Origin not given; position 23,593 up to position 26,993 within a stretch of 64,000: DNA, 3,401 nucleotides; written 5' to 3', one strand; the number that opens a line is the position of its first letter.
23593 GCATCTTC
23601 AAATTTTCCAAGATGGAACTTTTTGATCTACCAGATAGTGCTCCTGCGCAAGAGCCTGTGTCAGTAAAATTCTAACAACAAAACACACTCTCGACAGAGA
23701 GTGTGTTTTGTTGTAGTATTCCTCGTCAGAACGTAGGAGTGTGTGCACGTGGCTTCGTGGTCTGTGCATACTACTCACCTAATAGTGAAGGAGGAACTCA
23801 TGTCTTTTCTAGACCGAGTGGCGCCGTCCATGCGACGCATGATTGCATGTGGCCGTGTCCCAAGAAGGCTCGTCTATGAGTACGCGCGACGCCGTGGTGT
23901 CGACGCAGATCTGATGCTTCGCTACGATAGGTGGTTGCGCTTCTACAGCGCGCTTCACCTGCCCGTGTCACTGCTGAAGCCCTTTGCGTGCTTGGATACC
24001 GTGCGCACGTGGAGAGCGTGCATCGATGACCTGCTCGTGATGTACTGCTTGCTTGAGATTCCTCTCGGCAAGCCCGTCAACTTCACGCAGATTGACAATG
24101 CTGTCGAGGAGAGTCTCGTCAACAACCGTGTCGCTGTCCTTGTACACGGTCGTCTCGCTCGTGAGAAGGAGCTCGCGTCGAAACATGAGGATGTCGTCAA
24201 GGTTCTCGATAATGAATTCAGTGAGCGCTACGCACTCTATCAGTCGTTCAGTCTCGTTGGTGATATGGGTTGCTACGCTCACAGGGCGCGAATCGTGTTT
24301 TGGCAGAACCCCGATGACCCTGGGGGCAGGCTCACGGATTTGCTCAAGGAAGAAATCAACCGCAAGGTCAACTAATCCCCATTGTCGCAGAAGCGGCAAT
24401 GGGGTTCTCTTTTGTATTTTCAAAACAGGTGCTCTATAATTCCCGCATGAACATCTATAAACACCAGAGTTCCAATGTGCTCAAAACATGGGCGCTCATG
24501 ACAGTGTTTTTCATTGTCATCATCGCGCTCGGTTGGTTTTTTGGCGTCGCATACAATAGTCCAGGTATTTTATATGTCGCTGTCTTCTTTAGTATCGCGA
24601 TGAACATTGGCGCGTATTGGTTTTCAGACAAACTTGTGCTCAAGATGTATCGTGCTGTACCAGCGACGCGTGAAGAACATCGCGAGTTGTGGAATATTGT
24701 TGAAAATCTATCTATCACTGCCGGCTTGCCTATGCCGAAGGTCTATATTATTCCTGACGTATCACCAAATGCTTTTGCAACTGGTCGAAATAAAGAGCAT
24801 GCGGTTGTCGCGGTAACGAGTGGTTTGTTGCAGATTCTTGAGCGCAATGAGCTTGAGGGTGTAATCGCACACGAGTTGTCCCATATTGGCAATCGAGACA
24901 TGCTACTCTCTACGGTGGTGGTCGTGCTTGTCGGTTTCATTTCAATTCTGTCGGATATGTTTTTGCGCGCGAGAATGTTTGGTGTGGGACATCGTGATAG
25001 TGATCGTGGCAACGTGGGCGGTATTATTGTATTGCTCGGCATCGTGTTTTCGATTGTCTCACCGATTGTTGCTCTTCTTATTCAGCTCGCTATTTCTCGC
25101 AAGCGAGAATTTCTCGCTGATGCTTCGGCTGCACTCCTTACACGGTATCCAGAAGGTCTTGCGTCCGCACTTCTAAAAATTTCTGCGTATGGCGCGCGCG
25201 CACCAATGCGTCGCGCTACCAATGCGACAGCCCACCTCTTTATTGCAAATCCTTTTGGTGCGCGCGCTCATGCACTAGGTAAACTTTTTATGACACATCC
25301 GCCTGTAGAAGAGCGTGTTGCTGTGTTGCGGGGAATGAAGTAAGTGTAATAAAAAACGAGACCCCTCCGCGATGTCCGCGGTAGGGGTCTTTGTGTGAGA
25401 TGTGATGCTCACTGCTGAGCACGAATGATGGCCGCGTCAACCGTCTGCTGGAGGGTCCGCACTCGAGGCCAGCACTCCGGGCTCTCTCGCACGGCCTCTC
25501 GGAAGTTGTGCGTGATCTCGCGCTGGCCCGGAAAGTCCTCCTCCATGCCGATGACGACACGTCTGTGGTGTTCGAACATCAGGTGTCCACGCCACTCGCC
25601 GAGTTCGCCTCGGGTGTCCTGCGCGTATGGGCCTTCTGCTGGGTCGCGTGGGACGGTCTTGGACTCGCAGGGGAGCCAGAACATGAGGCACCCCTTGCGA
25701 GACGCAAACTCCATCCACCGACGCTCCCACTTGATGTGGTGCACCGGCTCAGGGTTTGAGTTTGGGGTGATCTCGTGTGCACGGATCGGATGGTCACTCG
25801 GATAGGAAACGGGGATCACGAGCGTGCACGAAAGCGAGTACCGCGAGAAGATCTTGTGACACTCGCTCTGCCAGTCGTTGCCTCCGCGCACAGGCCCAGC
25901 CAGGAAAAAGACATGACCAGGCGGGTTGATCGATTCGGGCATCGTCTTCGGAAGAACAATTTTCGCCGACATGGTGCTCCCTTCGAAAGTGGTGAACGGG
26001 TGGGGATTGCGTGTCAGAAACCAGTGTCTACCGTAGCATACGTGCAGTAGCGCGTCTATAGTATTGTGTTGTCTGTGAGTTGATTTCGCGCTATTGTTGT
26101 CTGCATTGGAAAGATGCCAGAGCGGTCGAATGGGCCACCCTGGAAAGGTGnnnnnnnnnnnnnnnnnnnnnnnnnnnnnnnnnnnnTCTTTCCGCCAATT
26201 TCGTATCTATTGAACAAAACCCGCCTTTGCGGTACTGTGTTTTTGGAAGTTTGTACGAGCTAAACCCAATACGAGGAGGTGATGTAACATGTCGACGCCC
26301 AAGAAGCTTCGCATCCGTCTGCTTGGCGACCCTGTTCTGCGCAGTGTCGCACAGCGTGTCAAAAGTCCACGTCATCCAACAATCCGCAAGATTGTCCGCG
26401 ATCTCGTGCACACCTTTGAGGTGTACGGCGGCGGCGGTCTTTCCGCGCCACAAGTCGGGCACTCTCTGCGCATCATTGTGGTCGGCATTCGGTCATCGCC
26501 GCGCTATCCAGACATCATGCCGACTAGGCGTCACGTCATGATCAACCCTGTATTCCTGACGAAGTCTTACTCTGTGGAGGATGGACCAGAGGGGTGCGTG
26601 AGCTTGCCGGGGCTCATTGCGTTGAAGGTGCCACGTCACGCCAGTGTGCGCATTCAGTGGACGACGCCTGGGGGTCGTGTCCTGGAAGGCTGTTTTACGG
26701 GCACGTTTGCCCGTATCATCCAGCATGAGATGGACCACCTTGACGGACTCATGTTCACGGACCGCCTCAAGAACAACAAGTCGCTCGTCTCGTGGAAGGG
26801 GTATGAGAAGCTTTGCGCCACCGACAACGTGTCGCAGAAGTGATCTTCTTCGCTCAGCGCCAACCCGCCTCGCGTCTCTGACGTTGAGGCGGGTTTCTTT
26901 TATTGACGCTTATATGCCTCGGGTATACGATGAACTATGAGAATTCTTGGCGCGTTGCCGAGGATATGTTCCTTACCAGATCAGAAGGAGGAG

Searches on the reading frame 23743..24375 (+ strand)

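Call 4: search_protein_families(library=pfam, proteins=[window:23743-24375:+], max_evalue=0.01)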
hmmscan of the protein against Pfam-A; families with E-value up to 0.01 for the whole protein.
window:23743-24375:+ (210 aa): 1 family
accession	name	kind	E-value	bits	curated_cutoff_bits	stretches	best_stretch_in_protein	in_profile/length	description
PF22226.1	Mre11_C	-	0.0044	17.6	27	0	42-61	3-22/44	Mre11 C-terminal Rad50-binding domain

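Call 19: search_protein_families(library=ncbifam, proteins=[window:23800-24375:+], max_evalue=0.1)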
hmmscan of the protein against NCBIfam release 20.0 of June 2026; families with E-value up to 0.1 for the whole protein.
window:23800-24375:+ (191 aa): 0 families

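Call 20: search_protein_families(library=phrogs, proteins=[window:23800-24375:+], max_evalue=0.1)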
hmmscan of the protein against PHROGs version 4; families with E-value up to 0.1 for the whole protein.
window:23800-24375:+ (191 aa): 0 families

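Call 38: search_protein_families(library=padloc, proteins=[window:23800-24375:+], max_evalue=0.01)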
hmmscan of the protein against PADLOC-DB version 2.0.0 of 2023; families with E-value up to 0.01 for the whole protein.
window:23800-24375:+ (191 aa): 0 families

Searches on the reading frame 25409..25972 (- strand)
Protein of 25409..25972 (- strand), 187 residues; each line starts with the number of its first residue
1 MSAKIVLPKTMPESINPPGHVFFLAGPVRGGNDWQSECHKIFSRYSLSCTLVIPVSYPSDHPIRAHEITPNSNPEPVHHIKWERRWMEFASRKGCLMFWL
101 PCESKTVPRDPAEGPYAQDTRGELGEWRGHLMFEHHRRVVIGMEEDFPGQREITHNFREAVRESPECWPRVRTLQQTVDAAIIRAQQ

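Call 4: search_protein_families(library=pfam, proteins=[window:25409-25972:-], max_evalue=0.01)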
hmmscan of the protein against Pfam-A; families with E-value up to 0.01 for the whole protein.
window:25409-25972:- (187 aa): 0 families

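Call 19: search_protein_families(library=ncbifam, proteins=[window:25409-25972:-], max_evalue=0.1)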
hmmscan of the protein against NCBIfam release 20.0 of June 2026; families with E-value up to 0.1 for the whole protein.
window:25409-25972:- (187 aa): 0 families

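Call 20: search_protein_families(library=phrogs, proteins=[window:25409-25972:-], max_evalue=0.1)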
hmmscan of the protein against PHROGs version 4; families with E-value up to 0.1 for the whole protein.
window:25409-25972:- (187 aa): 0 families

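Call 38: search_protein_families(library=padloc, proteins=[window:25409-25972:-], max_evalue=0.01)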
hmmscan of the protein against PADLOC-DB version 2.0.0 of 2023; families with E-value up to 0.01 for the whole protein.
window:25409-25972:- (187 aa): 0 families

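Call 46: predict_structure(protein=window:25409-25972:-)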
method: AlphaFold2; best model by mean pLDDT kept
length: 187 residues; sequences in the alignment: 1
mean_pLDDT: 35.1   pTM: 0.26
mean pLDDT of the five models: 35.1, 32.2, 31.3, 29.1, 27.2
residues with pLDDT >= 90: 0; 70-90: 0; 50-70: 0; < 50: 187
segments of 3 or more residues with pLDDT < 50: 1-187
pLDDT, mean of each block of 10 residues (from residue 1): 22 32 34 45 39 34 37 36 41 37 33 30 26 33 32 34 43 45 34
secondary structure, 60 per line:
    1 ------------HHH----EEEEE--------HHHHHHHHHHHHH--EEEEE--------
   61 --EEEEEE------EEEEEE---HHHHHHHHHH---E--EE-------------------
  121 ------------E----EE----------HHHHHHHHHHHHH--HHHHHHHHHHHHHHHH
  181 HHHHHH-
elements in order: E20-24 H33-45 E48-52 E63-68 E75-80 H84-93 H150-162 H165-186

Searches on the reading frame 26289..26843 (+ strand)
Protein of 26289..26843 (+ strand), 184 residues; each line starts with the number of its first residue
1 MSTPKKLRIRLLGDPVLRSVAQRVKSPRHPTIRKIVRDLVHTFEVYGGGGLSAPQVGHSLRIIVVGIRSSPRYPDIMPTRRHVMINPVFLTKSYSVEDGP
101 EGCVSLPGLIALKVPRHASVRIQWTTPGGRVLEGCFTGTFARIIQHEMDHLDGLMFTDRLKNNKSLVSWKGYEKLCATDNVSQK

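Call 4: search_protein_families(library=pfam, proteins=[window:26289-26843:+], max_evalue=0.01)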
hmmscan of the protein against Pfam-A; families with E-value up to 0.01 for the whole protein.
window:26289-26843:+ (184 aa): 1 family
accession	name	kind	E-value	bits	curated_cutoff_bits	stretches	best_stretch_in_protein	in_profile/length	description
PF01327.26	Pep_deformylase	-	6.2e-39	133.5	22.8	1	8-164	3-154/156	Polypeptide deformylase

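Call 19: search_protein_families(library=ncbifam, proteins=[window:26289-26843:+], max_evalue=0.1)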
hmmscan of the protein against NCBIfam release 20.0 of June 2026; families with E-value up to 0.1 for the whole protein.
window:26289-26843:+ (184 aa): 6 families
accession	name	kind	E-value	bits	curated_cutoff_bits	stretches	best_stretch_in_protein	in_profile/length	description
NF001159.1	PRK00150.1-3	subfamily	7.3e-41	139.5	125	1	7-165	3-155/167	peptide deformylase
TIGR00079.1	pept_deformyl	equivalog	1.4e-29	102.7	103.95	1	13-165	8-152/161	peptide deformylase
NF009484.0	PRK12846.1-5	equivalog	2.6e-21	76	190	1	13-175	10-162/165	peptide deformylase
NF009483.0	PRK12846.1-4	equivalog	1.8e-19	70.1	267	1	9-161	6-157/193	peptide deformylase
NF006670.0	PRK09218.1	equivalog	1.3e-14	54.4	162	1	33-155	24-135/136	peptide deformylase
NF011189.0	PRK14595.1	equivalog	1.6e-09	37.7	232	1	14-161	11-147/162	peptide deformylase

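Call 20: search_protein_families(library=phrogs, proteins=[window:26289-26843:+], max_evalue=0.1)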
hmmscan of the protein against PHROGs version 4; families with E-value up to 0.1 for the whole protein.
window:26289-26843:+ (184 aa): 1 family
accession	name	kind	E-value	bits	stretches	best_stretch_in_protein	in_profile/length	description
phrog_2890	-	other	8e-26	91.3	1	11-162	7-149/150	peptide deformylase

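Call 33: search_solved_structures(query=window:26289-26843:+, max_evalue=0.00001)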
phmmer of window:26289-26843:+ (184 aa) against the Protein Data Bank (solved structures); distinct sequences matched with E-value up to 0.00001: 80 (the best 60 are shown).
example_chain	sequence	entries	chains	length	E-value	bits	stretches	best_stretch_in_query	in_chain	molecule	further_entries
5hgw_A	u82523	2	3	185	7.2e-27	97.5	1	9-160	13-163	Peptide deformylase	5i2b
5t8z_A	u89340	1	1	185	7.4e-27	97.5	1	9-160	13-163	Peptide deformylase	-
1sv2_A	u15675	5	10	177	1.4e-26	96.7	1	9-165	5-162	Peptide deformylase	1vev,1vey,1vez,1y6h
5kob_A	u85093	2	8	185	1.8e-26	96.3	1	9-161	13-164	Peptide deformylase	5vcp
1szz_A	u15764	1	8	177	1.9e-26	96.2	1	9-165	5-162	Peptide deformylase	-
6jfd_A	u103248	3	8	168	5.7e-26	94.6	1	10-161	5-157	Peptide deformylase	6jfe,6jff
6jf9_A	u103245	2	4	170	5.8e-26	94.6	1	10-161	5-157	Peptide deformylase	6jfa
6jfc_A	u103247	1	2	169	5.8e-26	94.6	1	10-161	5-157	Peptide deformylase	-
6jfn_A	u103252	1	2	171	5.8e-26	94.6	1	10-161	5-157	Peptide deformylase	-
1v3y_A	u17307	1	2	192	7.2e-26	94.3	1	9-164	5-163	Peptide deformylase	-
5e5d_A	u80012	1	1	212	4.7e-23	85.1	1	2-163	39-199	Peptide deformylase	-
6jf6_A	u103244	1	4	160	4.8e-23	85.1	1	13-160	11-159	Peptide deformylase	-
6jes_A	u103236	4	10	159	4.9e-23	85.1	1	13-160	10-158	Peptide deformylase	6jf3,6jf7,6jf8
6iky_A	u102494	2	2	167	9.4e-23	84.1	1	11-162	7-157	Peptide deformylase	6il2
4nt8_A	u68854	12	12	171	9.5e-23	84.1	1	11-163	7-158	Peptide deformylase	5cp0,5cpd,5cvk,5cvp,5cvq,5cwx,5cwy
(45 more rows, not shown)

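Call 34: find_homologous_proteins(query=window:26289-26843:+)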
Query window:26289-26843:+ (184 aa): 222 proteins with E <= 0.001 among 275 candidates; the best 120 are listed.
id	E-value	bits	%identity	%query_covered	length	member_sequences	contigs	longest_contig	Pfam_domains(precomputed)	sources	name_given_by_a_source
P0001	5.6e-120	416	100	100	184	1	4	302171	PF01327.27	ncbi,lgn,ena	-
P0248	1.2e-36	144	42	95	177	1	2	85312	PF01327.27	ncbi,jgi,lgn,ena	-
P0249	4.0e-34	136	42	92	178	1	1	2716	PF01327.27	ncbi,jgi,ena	-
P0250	1.0e-28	118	41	84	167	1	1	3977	PF01327.27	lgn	-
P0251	1.5e-27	114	38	92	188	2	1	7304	PF01327.27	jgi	-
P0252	2.3e-26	111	40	84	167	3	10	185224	PF01327.27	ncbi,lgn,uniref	ncbi:peptide deformylase [Thiothrix eikelboomii]|uniref:peptide deformylase n=1 Tax=Thiothrix eikelb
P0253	5.9e-26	109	39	83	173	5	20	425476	PF01327.27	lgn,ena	-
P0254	8.1e-26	109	46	90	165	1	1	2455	PF01327.27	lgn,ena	-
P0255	2.4e-25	107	40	91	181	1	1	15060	PF01327.27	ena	-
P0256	3.1e-25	107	44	92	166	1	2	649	PF01327.27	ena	-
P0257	7.6e-25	106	39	90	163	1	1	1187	PF01327.27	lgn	-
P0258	2.0e-24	104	45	90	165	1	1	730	PF01327.27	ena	-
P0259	5.6e-24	103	44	90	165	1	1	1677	PF01327.27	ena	-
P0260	7.6e-24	102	43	90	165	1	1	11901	PF01327.27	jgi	jgi:peptide deformylase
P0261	2.4e-23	101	43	90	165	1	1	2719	PF01327.27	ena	-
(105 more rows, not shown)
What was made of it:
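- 26289..26843 (+): Island gene: peptide deformylase (def). GC3 0.70. Best homologs are 42% identical (call 34).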

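Call 35: find_encoding_contigs(protein=P0248, flank=10000, max_places=4)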
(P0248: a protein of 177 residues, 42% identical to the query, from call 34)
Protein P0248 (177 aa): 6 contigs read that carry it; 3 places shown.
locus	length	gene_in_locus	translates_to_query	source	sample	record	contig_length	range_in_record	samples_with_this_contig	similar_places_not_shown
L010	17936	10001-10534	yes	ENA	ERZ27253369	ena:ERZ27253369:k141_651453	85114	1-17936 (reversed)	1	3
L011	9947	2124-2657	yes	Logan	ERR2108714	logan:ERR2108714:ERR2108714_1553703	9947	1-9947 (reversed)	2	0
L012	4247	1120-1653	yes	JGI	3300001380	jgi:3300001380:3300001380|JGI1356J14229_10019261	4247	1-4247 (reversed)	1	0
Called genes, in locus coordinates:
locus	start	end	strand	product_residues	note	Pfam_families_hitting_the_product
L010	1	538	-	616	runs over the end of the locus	PF01411:tRNA-synt_2c, PF07973:tRNA_SAD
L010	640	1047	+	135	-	-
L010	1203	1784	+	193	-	PF00293:NUDIX, PF14815:NUDIX_4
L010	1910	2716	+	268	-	PF20803:PaaX_M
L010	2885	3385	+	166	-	PF00186:DHFR_1 (weak), PF01872:RibD_C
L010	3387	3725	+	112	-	-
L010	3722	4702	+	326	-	PF01636:APH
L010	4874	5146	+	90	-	-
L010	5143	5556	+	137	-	PF01850:PIN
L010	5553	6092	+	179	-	PF00561:Abhydrolase_1 (weak), PF06821:Ser_hydrolase, PF12697:Abhydrolase_6 (faint)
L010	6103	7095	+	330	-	PF02615:Ldh_2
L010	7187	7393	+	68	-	-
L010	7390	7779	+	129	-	PF01850:PIN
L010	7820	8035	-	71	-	-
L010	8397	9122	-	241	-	PF01234:NNMT_PNMT_TEMT (weak)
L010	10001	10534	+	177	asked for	PF01327:Pep_deformylase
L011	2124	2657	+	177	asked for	PF01327:Pep_deformylase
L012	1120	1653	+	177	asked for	PF01327:Pep_deformylase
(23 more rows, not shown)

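Call 92: list_cluster_members(proteins=[P0248, P0249, P0250, P0251, P0253, P0255, P0016, P0027, P0030, P0075])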
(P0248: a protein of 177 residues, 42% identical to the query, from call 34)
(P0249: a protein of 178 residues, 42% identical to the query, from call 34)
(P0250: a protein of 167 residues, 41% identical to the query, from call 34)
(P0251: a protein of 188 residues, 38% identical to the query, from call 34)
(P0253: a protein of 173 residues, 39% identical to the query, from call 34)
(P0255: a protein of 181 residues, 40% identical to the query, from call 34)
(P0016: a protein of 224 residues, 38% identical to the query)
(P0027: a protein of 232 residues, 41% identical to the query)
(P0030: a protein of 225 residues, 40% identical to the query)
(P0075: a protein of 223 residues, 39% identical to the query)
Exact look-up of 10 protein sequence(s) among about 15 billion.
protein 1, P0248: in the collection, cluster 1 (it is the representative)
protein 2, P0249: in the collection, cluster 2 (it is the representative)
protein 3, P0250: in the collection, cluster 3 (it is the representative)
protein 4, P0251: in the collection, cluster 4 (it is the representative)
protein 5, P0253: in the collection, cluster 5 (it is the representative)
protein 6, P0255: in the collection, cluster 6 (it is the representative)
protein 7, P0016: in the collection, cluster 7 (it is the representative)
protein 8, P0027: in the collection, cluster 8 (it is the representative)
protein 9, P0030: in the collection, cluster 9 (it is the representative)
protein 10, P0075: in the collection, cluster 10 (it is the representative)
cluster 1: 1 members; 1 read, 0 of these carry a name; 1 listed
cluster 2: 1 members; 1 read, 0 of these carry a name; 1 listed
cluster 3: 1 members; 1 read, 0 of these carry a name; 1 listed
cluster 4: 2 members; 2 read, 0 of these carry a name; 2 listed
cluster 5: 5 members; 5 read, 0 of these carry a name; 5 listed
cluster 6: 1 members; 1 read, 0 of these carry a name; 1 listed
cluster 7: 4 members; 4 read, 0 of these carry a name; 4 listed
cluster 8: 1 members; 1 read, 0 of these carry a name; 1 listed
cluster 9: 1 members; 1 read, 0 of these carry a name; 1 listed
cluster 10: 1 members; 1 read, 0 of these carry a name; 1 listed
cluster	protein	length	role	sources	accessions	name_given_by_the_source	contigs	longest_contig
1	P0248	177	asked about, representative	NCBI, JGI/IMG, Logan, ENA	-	-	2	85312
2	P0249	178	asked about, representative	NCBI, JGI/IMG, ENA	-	-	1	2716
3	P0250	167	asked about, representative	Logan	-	-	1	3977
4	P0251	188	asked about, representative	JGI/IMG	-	-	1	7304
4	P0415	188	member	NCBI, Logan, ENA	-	-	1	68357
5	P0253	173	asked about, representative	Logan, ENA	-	-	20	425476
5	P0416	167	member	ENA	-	-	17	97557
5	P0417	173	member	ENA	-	-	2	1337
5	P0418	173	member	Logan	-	-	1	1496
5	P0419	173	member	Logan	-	-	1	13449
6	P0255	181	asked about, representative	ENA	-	-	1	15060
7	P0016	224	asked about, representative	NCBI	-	-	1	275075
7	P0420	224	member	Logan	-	-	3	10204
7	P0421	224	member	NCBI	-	-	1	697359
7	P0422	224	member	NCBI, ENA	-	-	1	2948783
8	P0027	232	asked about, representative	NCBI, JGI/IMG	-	-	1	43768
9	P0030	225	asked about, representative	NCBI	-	-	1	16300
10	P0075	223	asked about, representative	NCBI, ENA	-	-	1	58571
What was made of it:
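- Tried and rejected: No names were returned; the only clue was a matching contig length (call 92).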
